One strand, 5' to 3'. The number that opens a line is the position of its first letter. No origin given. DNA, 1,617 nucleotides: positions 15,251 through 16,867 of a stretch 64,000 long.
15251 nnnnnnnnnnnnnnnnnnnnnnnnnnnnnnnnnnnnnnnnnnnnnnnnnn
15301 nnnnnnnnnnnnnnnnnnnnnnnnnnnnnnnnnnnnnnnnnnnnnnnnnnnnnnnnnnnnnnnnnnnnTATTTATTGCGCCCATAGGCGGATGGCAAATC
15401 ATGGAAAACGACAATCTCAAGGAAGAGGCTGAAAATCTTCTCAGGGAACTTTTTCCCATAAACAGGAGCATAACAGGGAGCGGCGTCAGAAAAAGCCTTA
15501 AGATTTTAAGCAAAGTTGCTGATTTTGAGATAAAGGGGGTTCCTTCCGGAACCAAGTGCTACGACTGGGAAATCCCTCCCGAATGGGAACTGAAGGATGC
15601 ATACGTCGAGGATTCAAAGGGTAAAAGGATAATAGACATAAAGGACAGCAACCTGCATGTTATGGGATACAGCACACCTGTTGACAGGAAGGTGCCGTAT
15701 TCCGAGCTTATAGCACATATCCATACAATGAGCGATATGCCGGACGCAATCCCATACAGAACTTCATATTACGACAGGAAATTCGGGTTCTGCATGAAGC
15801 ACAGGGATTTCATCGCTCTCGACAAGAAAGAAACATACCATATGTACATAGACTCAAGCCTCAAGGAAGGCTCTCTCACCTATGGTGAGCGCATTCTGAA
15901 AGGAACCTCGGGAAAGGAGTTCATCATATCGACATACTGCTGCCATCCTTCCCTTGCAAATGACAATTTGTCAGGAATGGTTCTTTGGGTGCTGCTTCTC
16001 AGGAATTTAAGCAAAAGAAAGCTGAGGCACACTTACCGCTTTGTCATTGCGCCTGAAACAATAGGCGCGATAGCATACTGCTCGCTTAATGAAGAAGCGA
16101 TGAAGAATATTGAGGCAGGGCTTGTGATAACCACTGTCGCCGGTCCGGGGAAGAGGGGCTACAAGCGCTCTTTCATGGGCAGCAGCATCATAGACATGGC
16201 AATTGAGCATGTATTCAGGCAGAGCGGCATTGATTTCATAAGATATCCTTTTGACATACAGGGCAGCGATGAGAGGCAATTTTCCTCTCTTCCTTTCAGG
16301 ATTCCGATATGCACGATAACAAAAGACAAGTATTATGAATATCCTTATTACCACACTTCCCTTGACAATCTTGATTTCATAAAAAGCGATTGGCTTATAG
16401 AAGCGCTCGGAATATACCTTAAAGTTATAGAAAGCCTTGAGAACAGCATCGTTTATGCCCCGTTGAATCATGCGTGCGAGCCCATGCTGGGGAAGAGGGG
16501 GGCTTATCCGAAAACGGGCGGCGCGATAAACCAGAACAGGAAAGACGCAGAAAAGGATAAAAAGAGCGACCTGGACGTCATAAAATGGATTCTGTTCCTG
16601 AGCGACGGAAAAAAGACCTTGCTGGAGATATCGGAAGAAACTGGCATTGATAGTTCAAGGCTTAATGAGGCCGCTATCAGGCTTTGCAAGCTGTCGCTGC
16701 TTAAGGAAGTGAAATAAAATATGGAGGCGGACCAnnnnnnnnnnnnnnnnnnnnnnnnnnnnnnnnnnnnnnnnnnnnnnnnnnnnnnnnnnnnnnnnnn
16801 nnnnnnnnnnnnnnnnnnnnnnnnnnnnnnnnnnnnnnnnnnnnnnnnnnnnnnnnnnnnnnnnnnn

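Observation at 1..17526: Complete-looking nonulosonic-acid biosynthesis module with unusual extras in an archaeon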

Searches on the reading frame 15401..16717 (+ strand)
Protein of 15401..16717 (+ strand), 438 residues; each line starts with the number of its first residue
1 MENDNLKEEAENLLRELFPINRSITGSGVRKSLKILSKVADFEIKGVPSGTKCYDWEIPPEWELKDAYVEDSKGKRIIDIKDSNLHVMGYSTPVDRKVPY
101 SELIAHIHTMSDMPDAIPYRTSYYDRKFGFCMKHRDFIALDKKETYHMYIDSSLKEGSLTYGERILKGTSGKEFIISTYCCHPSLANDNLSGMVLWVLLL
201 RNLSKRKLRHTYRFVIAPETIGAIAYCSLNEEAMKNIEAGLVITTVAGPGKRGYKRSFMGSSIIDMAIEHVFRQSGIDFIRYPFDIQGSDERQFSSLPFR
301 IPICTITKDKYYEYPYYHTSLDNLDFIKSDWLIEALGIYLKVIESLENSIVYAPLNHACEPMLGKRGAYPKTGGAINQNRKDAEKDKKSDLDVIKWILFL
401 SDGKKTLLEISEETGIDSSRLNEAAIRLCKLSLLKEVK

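Call 4: search_protein_families(library=pfam, proteins=[window:15401-16717:+])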
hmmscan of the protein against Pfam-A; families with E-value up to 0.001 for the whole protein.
window:15401-16717:+ (438 aa): 3 families
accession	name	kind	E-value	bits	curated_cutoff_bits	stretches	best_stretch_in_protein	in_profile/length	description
PF16254.10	DUF4910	-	1.4e-83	280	26.6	1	12-348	2-246/247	Domain of unknown function (DUF4910)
PF09940.16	DUF2172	-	8e-33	113.1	27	1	61-153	1-92/92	Domain of unknown function (DUF2172)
PF16221.11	HTH_47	-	7.3e-13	48.3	27.1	1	355-435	6-77/78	winged helix-turn-helix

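Call 6: search_protein_families(library=ncbifam, proteins=[window:15401-16717:+], max_evalue=0.00001)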
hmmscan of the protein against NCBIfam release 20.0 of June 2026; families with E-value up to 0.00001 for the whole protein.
window:15401-16717:+ (438 aa): 0 families

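Call 14: search_solved_structures(query=window:15401-16717:+, max_evalue=0.01)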
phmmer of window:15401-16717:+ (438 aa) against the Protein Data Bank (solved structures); distinct sequences matched with E-value up to 0.01: 1.
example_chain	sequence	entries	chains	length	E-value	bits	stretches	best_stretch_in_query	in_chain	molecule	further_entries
3k9t_A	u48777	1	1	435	2.5e-111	375.9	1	9-436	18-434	putative peptidase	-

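Call 22: find_homologous_proteins(query=window:15401-16717:+, max_evalue=1e-20)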
Query window:15401-16717:+ (438 aa): 5695 proteins with E <= 1e-20 among 8000 candidates; the best 120 are listed.
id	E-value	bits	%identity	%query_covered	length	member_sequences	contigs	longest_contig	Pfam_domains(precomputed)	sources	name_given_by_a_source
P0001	7.9e-294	992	99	100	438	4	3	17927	PF09940.17,PF16221.12,PF16254.11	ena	-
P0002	3.6e-165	568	56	99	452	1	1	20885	PF09940.17,PF16221.12,PF16254.11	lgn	-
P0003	1.1e-163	563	54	99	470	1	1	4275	PF09940.17,PF16221.12,PF16254.11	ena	-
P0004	1.5e-163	563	55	99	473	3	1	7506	PF09940.17,PF16221.12,PF16254.11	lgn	-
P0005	1.8e-162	559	56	99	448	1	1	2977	PF09940.17,PF16221.12,PF16254.11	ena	-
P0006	2.0e-162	559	54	99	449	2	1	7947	PF09940.17,PF16221.12,PF16254.11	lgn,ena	-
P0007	8.1e-162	557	54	98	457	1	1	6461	PF09940.17,PF16221.12,PF16254.11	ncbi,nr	ncbi:MAG: DUF4910 domain-containing protein [Anaerolineales bacterium]|nr:DUF4910 domain-containing 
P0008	1.0e-161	557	57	94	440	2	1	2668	PF09940.17,PF16221.12,PF16254.11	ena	-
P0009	1.1e-161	557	56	97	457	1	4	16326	PF09940.17,PF16221.12,PF16254.11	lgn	-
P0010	1.4e-161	556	56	99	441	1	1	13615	PF09940.17,PF16221.12,PF16254.11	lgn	-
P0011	2.1e-161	556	56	98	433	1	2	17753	PF09940.17,PF16221.12,PF16254.11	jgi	jgi:aminopeptidase-like protein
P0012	2.8e-161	555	55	99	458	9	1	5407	PF09940.17,PF16221.12,PF16254.11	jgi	jgi:aminopeptidase-like protein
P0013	3.7e-161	555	54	98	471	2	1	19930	PF09940.17,PF16221.12,PF16254.11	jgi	jgi:aminopeptidase-like protein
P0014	4.1e-161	555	53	99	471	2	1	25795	PF09940.17,PF16221.12,PF16254.11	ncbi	-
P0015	5.7e-161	554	54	98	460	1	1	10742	PF09940.17,PF16221.12,PF16254.11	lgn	-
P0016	9.1e-161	554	54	99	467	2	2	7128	PF09940.17,PF16221.12,PF16254.11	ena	-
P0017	9.8e-161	554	54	99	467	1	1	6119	PF09940.17,PF16221.12,PF16254.11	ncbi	-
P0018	1.0e-160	553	55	98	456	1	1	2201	PF09940.17,PF16221.12,PF16254.11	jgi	jgi:aminopeptidase-like protein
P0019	1.7e-160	553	56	99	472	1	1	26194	PF09940.17,PF16221.12,PF16254.11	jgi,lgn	jgi:aminopeptidase-like protein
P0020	2.4e-160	552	55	100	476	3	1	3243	PF09940.17,PF16221.12,PF16254.11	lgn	-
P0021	2.4e-160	552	56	99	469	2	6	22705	PF09940.17,PF16221.12,PF16254.11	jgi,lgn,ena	-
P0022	3.0e-160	552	54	100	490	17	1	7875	PF09940.17,PF16221.12,PF16254.11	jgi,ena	-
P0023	5.5e-160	551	54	99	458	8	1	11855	PF09940.17,PF16221.12,PF16254.11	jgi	jgi:aminopeptidase-like protein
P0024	6.1e-160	551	54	98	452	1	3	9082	PF09940.17,PF16221.12,PF16254.11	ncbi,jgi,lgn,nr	ncbi:MAG: DUF4910 domain-containing protein [Chloroflexi bacterium]|nr:DUF4910 domain-containing pro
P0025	6.3e-160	551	54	99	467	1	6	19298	PF09940.17,PF16221.12,PF16254.11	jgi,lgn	jgi:aminopeptidase-like protein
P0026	6.6e-160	551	53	99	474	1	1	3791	PF09940.17,PF16221.12,PF16254.11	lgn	-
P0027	7.2e-160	551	55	99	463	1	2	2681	PF09940.17,PF16221.12,PF16254.11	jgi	jgi:aminopeptidase-like protein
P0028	8.5e-160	550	54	97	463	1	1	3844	PF09940.17,PF16221.12,PF16254.11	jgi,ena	-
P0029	8.5e-160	550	54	99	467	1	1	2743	PF09940.17,PF16221.12,PF16254.11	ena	-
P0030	9.4e-160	550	54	99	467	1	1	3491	PF09940.17,PF16221.12,PF16254.11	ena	-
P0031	1.1e-159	550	55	100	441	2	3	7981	PF09940.17,PF16221.12,PF16254.11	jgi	jgi:aminopeptidase-like protein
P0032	1.2e-159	550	54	99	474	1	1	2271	PF09940.17,PF16221.12,PF16254.11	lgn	-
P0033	1.3e-159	550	54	99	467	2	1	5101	PF09940.17,PF16221.12,PF16254.11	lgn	-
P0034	1.4e-159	550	55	99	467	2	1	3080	PF09940.17,PF16221.12,PF16254.11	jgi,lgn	jgi:aminopeptidase-like protein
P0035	1.7e-159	550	54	99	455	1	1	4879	PF09940.17,PF16221.12,PF16254.11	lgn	-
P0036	1.7e-159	549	55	99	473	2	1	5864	PF09940.17,PF16221.12,PF16254.11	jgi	jgi:aminopeptidase-like protein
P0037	1.9e-159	549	54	99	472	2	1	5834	PF09940.17,PF16221.12,PF16254.11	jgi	jgi:aminopeptidase-like protein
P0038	2.3e-159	549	55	99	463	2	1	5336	PF09940.17,PF16221.12,PF16254.11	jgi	jgi:aminopeptidase-like protein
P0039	2.4e-159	549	55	99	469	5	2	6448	PF09940.17,PF16221.12,PF16254.11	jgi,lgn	jgi:aminopeptidase-like protein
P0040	2.7e-159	549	54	98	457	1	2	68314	PF09940.17,PF16221.12,PF16254.11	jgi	jgi:aminopeptidase-like protein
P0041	3.1e-159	549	54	99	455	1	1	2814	PF09940.17,PF16221.12,PF16254.11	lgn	-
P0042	3.4e-159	549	54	99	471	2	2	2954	PF09940.17,PF16221.12,PF16254.11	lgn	-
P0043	3.6e-159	548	54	98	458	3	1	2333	PF09940.17,PF16221.12,PF16254.11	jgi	jgi:aminopeptidase-like protein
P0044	4.0e-159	548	54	99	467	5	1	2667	PF09940.17,PF16221.12,PF16254.11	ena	-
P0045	4.1e-159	548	53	100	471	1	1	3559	PF09940.17,PF16221.12,PF16254.11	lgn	-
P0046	5.6e-159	548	55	99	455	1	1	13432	PF09940.17,PF16221.12,PF16254.11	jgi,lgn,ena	-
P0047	6.3e-159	548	54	99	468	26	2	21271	PF09940.17,PF16221.12,PF16254.11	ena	-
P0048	7.0e-159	547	55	99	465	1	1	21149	PF09940.17,PF16221.12,PF16254.11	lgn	-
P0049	7.7e-159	547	54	98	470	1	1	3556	PF09940.17,PF16221.12,PF16254.11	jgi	jgi:aminopeptidase-like protein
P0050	8.0e-159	547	54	99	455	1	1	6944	PF09940.17,PF16221.12,PF16254.11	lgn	-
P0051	1.1e-158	547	54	99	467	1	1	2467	PF09940.17,PF16221.12,PF16254.11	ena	-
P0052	1.4e-158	546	53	99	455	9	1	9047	PF09940.17,PF16221.12,PF16254.11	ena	-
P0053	1.9e-158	546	55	99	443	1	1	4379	PF09940.17,PF16221.12,PF16254.11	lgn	-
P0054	2.1e-158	546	53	99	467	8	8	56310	PF09940.17,PF16221.12,PF16254.11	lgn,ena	-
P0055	2.9e-158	545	54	99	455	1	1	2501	PF09940.17,PF16221.12,PF16254.11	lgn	-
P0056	2.9e-158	545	54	99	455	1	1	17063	PF09940.17,PF16221.12,PF16254.11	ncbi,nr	ncbi:MAG: DUF4910 domain-containing protein [Chloroflexi bacterium]|nr:DUF4910 domain-containing pro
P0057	3.5e-158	545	55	99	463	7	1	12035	PF09940.17,PF16221.12,PF16254.11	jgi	jgi:aminopeptidase-like protein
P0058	4.2e-158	545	53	99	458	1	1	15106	PF09940.17,PF16221.12,PF16254.11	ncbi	-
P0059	4.5e-158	545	55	98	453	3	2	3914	PF09940.17,PF16221.12,PF16254.11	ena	-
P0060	7.1e-158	544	53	99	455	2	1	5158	PF09940.17,PF16221.12,PF16254.11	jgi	jgi:aminopeptidase-like protein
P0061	9.3e-158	544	55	98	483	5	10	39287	PF09940.17,PF16221.12,PF16254.11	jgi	jgi:aminopeptidase-like protein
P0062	1.0e-157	544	53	99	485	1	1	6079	PF09940.17,PF16221.12,PF16254.11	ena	-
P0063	1.1e-157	544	53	99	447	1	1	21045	PF09940.17,PF16221.12,PF16254.11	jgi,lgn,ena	-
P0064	1.3e-157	543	55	95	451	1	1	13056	PF09940.17,PF16221.12,PF16254.11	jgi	-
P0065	1.3e-157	543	55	98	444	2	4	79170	PF09940.17,PF16221.12,PF16254.11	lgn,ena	-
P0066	1.6e-157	543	55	98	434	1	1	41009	PF09940.17,PF16221.12,PF16254.11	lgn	-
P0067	2.8e-157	542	53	99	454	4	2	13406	PF09940.17,PF16221.12,PF16254.11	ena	-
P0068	2.9e-157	542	53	99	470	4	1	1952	PF09940.17,PF16221.12,PF16254.11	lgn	-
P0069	3.5e-157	542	54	98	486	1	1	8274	PF09940.17,PF16221.12,PF16254.11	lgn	-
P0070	3.8e-157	542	53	99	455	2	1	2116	PF09940.17,PF16221.12,PF16254.11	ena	-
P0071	4.0e-157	542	54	98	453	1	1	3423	PF09940.17,PF16221.12,PF16254.11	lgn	-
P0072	6.0e-157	541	53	99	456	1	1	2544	PF09940.17,PF16221.12,PF16254.11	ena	-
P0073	6.2e-157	541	53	99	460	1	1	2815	PF09940.17,PF16221.12,PF16254.11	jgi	-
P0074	8.2e-157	541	55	97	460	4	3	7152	PF09940.17,PF16221.12,PF16254.11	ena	-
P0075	9.1e-157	541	53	99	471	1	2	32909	PF09940.17,PF16221.12,PF16254.11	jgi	jgi:aminopeptidase-like protein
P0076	1.1e-156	540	52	98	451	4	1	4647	PF09940.17,PF16221.12,PF16254.11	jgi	-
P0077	1.6e-156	540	56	98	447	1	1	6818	PF09940.17,PF16221.12,PF16254.11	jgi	-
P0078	1.7e-156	540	53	99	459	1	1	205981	PF09940.17,PF16221.12,PF16254.11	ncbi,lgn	-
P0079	1.9e-156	539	54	99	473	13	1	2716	PF09940.17,PF16221.12,PF16254.11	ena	-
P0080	2.1e-156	539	53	99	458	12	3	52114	PF09940.17,PF16221.12,PF16254.11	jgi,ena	jgi:aminopeptidase-like protein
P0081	2.4e-156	539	54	99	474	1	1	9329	PF09940.17,PF16221.12,PF16254.11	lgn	-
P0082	2.8e-156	539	55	99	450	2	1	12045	PF09940.17,PF16221.12,PF16254.11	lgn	-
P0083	3.0e-156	539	53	99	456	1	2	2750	PF09940.17,PF16221.12,PF16254.11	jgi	-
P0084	3.6e-156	539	53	98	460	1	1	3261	PF09940.17,PF16221.12,PF16254.11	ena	-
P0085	5.5e-156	538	53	99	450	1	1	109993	PF09940.17,PF16221.12,PF16254.11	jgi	jgi:aminopeptidase-like protein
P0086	7.5e-156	537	53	98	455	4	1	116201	PF09940.17,PF16221.12,PF16254.11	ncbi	-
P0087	7.8e-156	537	53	99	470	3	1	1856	PF09940.17,PF16221.12,PF16254.11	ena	-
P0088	8.0e-156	537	54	99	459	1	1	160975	PF09940.17,PF16221.12,PF16254.11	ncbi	ncbi:MAG: DUF4910 domain-containing protein [Anaerolineales bacterium]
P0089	9.2e-156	537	53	98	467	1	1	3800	PF09940.17,PF16221.12,PF16254.11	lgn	-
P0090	9.3e-156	537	54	98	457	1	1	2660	PF09940.17,PF16221.12,PF16254.11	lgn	-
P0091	9.4e-156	537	54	98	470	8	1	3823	PF09940.17,PF16221.12,PF16254.11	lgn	-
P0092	1.0e-155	537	54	99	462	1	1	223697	PF09940.17,PF16221.12,PF16254.11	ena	-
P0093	1.1e-155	537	53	98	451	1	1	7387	PF09940.17,PF16221.12,PF16254.11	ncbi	-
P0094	1.2e-155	537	52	99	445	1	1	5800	PF09940.17,PF16221.12,PF16254.11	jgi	jgi:aminopeptidase-like protein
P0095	1.8e-155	536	52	99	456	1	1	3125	PF09940.17,PF16221.12,PF16254.11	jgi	jgi:aminopeptidase-like protein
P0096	1.8e-155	536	54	98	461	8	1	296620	PF09940.17,PF16221.12,PF16254.11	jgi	-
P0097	2.1e-155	536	52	99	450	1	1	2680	PF09940.17,PF16221.12,PF16254.11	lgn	-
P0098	2.2e-155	536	54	98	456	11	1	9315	PF09940.17,PF16221.12,PF16254.11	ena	-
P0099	2.4e-155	536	52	99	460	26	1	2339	PF09940.17,PF16221.12,PF16254.11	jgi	-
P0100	2.5e-155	536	53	99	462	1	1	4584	PF09940.17,PF16221.12,PF16254.11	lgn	-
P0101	3.2e-155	535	53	98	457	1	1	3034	PF09940.17,PF16221.12,PF16254.11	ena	-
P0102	3.7e-155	535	54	99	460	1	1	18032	PF09940.17,PF16221.12,PF16254.11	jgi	jgi:aminopeptidase-like protein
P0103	4.3e-155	535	52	99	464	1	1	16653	PF09940.17,PF16221.12,PF16254.11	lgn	-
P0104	4.5e-155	535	54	99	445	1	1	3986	PF09940.17,PF16221.12,PF16254.11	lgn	-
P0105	4.6e-155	535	53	99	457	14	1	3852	PF09940.17,PF16221.12,PF16254.11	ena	-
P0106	4.7e-155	535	53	99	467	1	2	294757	PF09940.17,PF16221.12,PF16254.11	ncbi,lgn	-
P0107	5.3e-155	535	52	99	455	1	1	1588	PF09940.17,PF16221.12,PF16254.11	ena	-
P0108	5.8e-155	535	53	98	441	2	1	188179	PF09940.17,PF16221.12,PF16254.11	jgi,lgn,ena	-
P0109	7.0e-155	534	54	98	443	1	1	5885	PF09940.17,PF16221.12,PF16254.11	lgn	-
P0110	7.0e-155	534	55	99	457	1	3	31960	PF09940.17,PF16221.12,PF16254.11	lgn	-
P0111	7.1e-155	534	53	99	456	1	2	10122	PF09940.17,PF16221.12,PF16254.11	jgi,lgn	-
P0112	7.5e-155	534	53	97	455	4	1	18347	PF09940.17,PF16221.12,PF16254.11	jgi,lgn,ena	jgi:aminopeptidase-like protein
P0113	1.0e-154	534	54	98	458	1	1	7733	PF09940.17,PF16221.12,PF16254.11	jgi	jgi:aminopeptidase-like protein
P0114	1.2e-154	534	54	99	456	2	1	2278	PF09940.17,PF16221.12,PF16254.11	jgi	jgi:aminopeptidase-like protein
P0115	1.6e-154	533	52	98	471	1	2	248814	PF09940.17,PF16221.12,PF16254.11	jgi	jgi:aminopeptidase-like protein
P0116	1.7e-154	533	53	100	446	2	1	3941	PF09940.17,PF16221.12,PF16254.11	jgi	jgi:aminopeptidase-like protein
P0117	2.1e-154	533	53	98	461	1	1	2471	PF09940.17,PF16221.12,PF16254.11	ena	-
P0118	2.2e-154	533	52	98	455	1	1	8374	PF09940.17,PF16221.12,PF16254.11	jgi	-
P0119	2.3e-154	533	53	99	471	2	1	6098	PF09940.17,PF16221.12,PF16254.11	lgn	-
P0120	2.6e-154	532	53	99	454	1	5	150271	PF09940.17,PF16221.12,PF16254.11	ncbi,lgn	-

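Call 24: find_related_loci(query=A3, collection=genome_contigs, flank=10000)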
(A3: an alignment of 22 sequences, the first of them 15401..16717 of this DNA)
Query A3 (438 aa) in genome_contigs; peptide patterns used: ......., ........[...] (x = any residue, [..] = any of these).
549 stretches matched a pattern; 343 encode a relative of the query (tblastn E <= 1e-3); the best 80 are kept; 80 distinct loci.
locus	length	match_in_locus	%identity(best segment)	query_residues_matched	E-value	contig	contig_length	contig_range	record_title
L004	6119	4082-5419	54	4-435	7e-171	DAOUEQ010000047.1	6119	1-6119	MAG TPA_asm: Anaerolineales bacterium isolate N6_298 k139_959907, whole genome shotgun sequence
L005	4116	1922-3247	54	10-437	5e-173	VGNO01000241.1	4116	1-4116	MAG: Chloroflexi bacterium isolate K_DeepCast_150m_m2_071 K_DeepCast_150m_m2_071_Ga0194126_10046902, whole genome shotgu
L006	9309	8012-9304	54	4-421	1e-166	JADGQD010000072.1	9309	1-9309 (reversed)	MAG: Anaerolineales bacterium isolate Chersky.4_57 contig-100_3626, whole genome shotgun sequence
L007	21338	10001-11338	53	5-435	2e-165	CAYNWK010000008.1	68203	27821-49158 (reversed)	MAG TPA_asm: uncultured Anaerolineaceae bacterium isolate SRP214966_co2_130 genome assembly, contig: NODE_351_length_682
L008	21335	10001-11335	53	6-437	6e-165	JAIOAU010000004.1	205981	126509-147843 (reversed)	MAG: Chloroflexota bacterium isolate S1bins104 c_000000000004, whole genome shotgun sequence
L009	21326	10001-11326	53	9-437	7e-165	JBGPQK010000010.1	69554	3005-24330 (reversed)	MAG: Anaerolineae bacterium isolate OBJ1_062018_150_34 k141_125485_length_69554_cov_26.9920, whole genome shotgun sequen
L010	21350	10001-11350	53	1-437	1e-164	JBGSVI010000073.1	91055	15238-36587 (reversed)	MAG: Anaerolineales bacterium isolate JTS-AC453 k141_3523109, whole genome shotgun sequence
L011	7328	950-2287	52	6-438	6e-165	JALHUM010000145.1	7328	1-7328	MAG: Anaerolineales bacterium isolate PFL50 seq_1831450, whole genome shotgun sequence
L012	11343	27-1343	53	10-434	5e-163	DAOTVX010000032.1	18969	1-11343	MAG TPA_asm: Anaerolineales bacterium isolate H111_87 k127_37152, whole genome shotgun sequence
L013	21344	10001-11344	52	1-434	5e-163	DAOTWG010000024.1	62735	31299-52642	MAG TPA_asm: Anaerolineales bacterium isolate H12_122 k73_1680005, whole genome shotgun sequence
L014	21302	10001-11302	53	2-437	5e-162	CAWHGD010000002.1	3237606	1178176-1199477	MAG: uncultured Chloroflexia bacterium isolate MFD00709.bin.2.28 genome assembly, contig: contig_6930, whole genome shot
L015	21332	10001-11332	54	9-438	4e-162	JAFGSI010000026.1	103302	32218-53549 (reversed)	MAG: Anaerolineales bacterium isolate Zod_Metabat.883 k87_2664768, whole genome shotgun sequence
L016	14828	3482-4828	53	4-438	7e-162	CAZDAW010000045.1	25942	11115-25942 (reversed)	MAG TPA_asm: uncultured Anaerolineaceae bacterium isolate SRP167436_co1_201 genome assembly, contig: NODE_2788_length_25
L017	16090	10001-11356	52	4-437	7e-162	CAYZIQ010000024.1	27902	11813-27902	MAG TPA_asm: uncultured Chloroflexus sp. isolate SRP098346_co1_418 genome assembly, contig: NODE_1280_length_27902_cov_2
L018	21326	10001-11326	53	6-434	1e-161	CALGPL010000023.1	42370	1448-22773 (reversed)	MAG: uncultured Anaerolineales bacterium isolate N1_Bin_METABAT__170_1 genome assembly, contig: c_000000924899, whole ge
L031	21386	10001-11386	52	6-435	6e-153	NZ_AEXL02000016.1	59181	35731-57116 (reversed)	Candidatus Nitrosopumilus salarius BD31 contig00017, whole genome shotgun sequence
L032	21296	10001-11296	53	5-437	3e-152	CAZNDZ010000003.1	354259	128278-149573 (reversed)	MAG TPA_asm: uncultured Planctomycetales bacterium isolate SRP219642_co4_309 genome assembly, contig: NODE_10_length_354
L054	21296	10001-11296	46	6-437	1e-126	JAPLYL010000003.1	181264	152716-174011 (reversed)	MAG: Candidatus Parcubacteria bacterium isolate LacPavin_0920_WC57_MAG_42_180 LacPavin_0920_WC57_scaffold_63572, whole g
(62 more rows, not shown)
